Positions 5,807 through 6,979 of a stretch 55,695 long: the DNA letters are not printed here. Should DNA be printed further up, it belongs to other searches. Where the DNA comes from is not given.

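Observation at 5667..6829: Unannotated Cys-containing 51-aa ORF plus Y-shaped RNA structure directly upstream of a radical SAM/SPASM enzyme (RiPP-like arrangement)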

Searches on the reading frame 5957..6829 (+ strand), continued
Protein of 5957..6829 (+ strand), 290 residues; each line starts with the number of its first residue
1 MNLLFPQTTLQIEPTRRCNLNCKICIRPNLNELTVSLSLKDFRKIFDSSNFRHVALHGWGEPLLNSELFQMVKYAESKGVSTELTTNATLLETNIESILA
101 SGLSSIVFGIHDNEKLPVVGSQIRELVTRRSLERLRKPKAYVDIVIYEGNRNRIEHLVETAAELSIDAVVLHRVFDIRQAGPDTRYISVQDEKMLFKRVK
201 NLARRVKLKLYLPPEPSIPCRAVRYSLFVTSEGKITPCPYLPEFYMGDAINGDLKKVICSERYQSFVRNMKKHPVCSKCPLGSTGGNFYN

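Call 70: fold_search(model_id=the predicted structure, library=pdb)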
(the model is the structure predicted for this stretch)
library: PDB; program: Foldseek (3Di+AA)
matches with E <= 10: 1715; with E <= 0.001: 144
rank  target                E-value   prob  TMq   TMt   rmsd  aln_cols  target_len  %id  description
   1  5v1s_A                1.1e-14  1.00  0.75  0.53   4.6       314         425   19  Crystal structure of Streptococcus suis SuiB bound to S-adenosylmethionine (released 2017-08-30)
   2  5v1t_A                1.2e-14  1.00  0.76  0.52   4.7       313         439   19  Crystal structure of Streptococcus suis SuiB bound to precursor peptide SuiA (released 2017-08-30)
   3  5v1q_B                2.5e-14  1.00  0.76  0.52   4.6       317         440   19  Crystal structure of Streptococcus suis SuiB (released 2017-08-30)
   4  7vob                  1.2e-13  1.00  0.73  0.65   5.0       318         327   18  The crystal structure of a Radical SAM Enzyme BlsE involved in the Biosynthesis of Blasticidin S (released 2022-05-04)
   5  5v1s_B                1.2e-13  1.00  0.72  0.50   4.6       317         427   19  Crystal structure of Streptococcus suis SuiB bound to S-adenosylmethionine (released 2017-08-30)
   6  5v1q_A                2.5e-13  1.00  0.75  0.53   4.6       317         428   19  Crystal structure of Streptococcus suis SuiB (released 2017-08-30)
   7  8hzv_C                1.1e-12  1.00  0.71  0.45   5.8       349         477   16  The crystal structure of a Radical SAM Enzyme DesII (released 2024-07-10)
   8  8hzv_D                4.2e-12  1.00  0.67  0.43   5.6       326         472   16  The crystal structure of a Radical SAM Enzyme DesII (released 2024-07-10)
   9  6c8v                  5.4e-12  1.00  0.72  0.67   4.3       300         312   16  X-ray structure of PqqE from Methylobacterium extorquens (released 2018-02-14)
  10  6efn                  7.4e-12  1.00  0.71  0.55   3.8       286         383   16  Structure of a RiPP maturase, SkfB (released 2018-10-24)
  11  4k36_A                1.1e-11  1.00  0.68  0.53   5.4       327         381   14  His6 tagged anSMEcpe with bound AdoMet (released 2013-05-08)
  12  4k37_B                2.1e-11  1.00  0.69  0.56   5.2       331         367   14  Native anSMEcpe with bound AdoMet (released 2013-05-08)
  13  8hzv_A                2.7e-11  1.00  0.70  0.44   4.7       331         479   16  The crystal structure of a Radical SAM Enzyme DesII (released 2024-07-10)
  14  8hzv_B                2.7e-11  1.00  0.66  0.42   6.8       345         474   15  The crystal structure of a Radical SAM Enzyme DesII (released 2024-07-10)
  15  1tv7_A                3.1e-11  1.00  0.61  0.55   7.2       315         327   16  Structure of the S-adenosylmethionine dependent Enzyme MoaA (released 2004-08-31)
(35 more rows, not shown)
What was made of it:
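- Closest known: SPASM/twitch radical SAM peptide or protein maturases with adjacent substrate genes. Same: These enzymes are the best structural matches (call 70).
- The closest solved folds also include small-molecule enzymes: BlsE, DesII, MoaA and viperin (call 70).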
